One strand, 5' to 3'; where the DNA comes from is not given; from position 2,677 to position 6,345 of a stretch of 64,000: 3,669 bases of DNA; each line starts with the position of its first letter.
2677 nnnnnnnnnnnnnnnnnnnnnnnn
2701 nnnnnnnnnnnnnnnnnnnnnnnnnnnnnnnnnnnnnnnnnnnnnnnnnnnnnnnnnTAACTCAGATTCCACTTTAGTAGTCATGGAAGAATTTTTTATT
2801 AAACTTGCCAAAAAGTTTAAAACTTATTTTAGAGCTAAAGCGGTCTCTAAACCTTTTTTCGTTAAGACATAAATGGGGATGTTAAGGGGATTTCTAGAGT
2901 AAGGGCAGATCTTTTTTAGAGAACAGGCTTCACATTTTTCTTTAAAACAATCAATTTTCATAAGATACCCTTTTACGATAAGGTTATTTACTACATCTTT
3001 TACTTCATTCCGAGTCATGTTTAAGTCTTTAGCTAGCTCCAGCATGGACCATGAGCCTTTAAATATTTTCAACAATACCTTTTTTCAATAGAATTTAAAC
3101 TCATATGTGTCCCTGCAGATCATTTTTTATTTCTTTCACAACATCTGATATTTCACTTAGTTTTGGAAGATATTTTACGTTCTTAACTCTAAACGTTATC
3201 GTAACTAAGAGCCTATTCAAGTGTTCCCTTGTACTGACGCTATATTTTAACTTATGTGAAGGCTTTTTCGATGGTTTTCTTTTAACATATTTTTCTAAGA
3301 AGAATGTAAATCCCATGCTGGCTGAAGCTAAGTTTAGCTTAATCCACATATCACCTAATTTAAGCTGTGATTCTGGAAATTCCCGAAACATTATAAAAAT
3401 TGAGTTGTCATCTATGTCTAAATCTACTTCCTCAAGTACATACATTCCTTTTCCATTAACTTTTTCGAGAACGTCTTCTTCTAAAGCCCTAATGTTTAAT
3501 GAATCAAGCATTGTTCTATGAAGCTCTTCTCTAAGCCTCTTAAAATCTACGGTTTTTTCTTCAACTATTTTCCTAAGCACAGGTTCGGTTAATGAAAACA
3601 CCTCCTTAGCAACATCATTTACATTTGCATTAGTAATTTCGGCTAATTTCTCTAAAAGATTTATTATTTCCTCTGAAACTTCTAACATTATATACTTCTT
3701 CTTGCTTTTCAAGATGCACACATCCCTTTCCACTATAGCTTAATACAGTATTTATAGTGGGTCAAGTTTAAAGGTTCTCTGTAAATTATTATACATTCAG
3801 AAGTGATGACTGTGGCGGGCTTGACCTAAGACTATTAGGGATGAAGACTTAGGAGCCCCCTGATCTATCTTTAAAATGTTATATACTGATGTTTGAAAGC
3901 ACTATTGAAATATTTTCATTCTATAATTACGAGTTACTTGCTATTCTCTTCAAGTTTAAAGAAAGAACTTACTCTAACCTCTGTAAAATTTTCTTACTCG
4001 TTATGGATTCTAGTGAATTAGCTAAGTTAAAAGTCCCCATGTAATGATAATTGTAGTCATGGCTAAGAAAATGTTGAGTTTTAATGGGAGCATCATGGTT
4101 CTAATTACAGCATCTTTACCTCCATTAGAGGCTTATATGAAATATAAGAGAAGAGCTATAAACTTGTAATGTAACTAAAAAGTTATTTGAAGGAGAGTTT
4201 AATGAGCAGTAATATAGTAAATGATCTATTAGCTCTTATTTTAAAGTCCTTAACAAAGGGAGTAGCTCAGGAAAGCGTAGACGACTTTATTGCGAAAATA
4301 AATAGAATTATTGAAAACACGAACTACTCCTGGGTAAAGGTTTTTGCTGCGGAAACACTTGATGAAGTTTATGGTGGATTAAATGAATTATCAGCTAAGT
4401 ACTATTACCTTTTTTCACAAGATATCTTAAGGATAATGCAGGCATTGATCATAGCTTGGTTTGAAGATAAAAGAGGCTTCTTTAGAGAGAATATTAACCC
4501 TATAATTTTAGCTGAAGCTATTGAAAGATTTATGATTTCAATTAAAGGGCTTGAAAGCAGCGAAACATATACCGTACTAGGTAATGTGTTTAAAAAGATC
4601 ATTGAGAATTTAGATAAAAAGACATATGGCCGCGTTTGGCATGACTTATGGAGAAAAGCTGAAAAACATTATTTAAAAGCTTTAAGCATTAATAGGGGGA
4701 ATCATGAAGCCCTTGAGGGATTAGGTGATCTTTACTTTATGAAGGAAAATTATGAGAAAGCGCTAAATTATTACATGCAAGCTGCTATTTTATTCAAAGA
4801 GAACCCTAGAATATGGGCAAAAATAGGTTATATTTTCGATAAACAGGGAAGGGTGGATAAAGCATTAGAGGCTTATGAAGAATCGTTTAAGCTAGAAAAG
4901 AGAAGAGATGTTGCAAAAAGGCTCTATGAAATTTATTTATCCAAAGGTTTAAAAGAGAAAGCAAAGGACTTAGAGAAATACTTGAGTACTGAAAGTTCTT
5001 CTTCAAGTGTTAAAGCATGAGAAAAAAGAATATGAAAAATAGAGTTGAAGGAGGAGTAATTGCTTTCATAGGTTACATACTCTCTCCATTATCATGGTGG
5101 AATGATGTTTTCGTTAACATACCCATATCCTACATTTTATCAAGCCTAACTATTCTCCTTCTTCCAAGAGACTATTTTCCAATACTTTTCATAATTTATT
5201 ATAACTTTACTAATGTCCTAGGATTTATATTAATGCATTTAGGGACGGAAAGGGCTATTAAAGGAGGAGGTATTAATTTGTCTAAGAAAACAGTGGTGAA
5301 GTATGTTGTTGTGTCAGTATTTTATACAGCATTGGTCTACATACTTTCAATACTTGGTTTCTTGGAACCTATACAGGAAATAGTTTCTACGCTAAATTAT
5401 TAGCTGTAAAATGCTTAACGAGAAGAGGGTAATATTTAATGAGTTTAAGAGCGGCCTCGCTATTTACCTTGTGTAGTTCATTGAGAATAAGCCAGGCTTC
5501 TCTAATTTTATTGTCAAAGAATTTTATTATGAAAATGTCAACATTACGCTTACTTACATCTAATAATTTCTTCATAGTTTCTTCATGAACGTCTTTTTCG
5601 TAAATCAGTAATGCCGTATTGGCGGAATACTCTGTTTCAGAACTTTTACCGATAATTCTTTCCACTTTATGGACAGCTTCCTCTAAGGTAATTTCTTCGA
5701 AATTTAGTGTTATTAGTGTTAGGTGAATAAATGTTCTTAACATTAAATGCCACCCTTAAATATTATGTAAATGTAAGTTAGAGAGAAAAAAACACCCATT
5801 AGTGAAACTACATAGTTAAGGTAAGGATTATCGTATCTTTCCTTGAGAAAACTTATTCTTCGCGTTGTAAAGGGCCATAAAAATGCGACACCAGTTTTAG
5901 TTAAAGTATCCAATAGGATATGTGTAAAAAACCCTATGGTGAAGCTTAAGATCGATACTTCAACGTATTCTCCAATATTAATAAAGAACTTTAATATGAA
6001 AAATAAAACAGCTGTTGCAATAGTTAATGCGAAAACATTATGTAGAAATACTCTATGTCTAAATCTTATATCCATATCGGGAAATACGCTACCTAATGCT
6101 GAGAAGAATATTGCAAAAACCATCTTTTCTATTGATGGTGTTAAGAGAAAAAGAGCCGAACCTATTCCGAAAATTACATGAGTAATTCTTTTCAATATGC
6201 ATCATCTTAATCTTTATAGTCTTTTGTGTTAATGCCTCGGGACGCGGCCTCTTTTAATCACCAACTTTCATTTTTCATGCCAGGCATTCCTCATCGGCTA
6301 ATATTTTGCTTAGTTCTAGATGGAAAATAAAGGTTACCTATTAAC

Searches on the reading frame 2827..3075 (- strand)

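Call 6: search_protein_families(library=pfam, proteins=[window:2827-3075:-], max_evalue=0.01)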
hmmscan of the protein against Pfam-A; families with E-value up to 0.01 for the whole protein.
window:2827-3075:- (83 aa): 3 families
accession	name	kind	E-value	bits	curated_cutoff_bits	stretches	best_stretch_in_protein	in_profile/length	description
PF09012.17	FeoC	-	0.001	19.6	21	1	6-55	12-64/69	FeoC like transcriptional regulator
PF01978.25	TrmB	-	0.0066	16.7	25.6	1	9-42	23-56/68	Sugar-specific transcriptional regulator TrmB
PF13730.12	HTH_36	-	0.0079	16.4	25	0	13-38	30-55/55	Helix-turn-helix domain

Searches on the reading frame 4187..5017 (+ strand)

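Call 38: search_protein_families(library=pfam, proteins=[window:4187-5017:+], max_evalue=0.0001)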
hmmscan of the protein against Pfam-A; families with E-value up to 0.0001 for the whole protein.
window:4187-5017:+ (277 aa): 11 families
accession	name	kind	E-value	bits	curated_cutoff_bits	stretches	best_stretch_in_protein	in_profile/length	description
PF00515.34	TPR_1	-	6e-14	51.6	27.8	0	208-236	2-30/34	Tetratricopeptide repeat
PF07719.23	TPR_2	-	6.2e-14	51.3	27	0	174-206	2-34/34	Tetratricopeptide repeat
PF13181.12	TPR_8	-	5.1e-10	39.2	25.7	0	208-237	2-31/34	Tetratricopeptide repeat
PF13424.12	TPR_12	-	6.1e-09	36.4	30.1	1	155-199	19-71/77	Tetratricopeptide repeat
PF13432.12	TPR_16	-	1e-08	35.9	32.7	0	188-232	12-56/65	Tetratricopeptide repeat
PF13431.12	TPR_17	-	2.5e-08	34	24.4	0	161-193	1-33/34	Tetratricopeptide repeat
PF25756.1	TPR_INTS8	-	4.6e-08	32.7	27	1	164-202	318-356/488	INTS8, TPR repeats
PF13414.12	TPR_11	-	8.8e-08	32.2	26.8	1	180-221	1-42/42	TPR repeat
PF14559.12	TPR_19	-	2e-07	31.7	25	0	157-211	9-63/68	Tetratricopeptide repeat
PF13428.12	TPR_14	-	4.5e-07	30.4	23.5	0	174-213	2-41/44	Tetratricopeptide repeat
PF07720.18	TPR_3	-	1e-05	25.9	20.7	1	178-206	6-34/34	Tetratricopeptide repeat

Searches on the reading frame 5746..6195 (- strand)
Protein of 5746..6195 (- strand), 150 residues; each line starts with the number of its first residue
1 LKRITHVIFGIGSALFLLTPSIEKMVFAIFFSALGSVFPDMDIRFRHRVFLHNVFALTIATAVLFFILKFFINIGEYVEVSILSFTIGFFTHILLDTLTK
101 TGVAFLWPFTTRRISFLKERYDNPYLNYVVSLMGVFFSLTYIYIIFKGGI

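Call 38: search_protein_families(library=pfam, proteins=[window:5746-6195:-], max_evalue=0.0001)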
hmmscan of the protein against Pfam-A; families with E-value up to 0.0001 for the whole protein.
window:5746-6195:- (150 aa): 2 families
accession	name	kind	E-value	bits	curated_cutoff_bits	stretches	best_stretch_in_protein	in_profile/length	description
PF04307.19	YdjM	-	1.5e-19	70.6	29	1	1-132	1-144/176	YdjM inner membrane protein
PF13803.12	DUF4184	-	1.2e-05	25.6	25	1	77-145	103-171/229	Domain of unknown function (DUF4184)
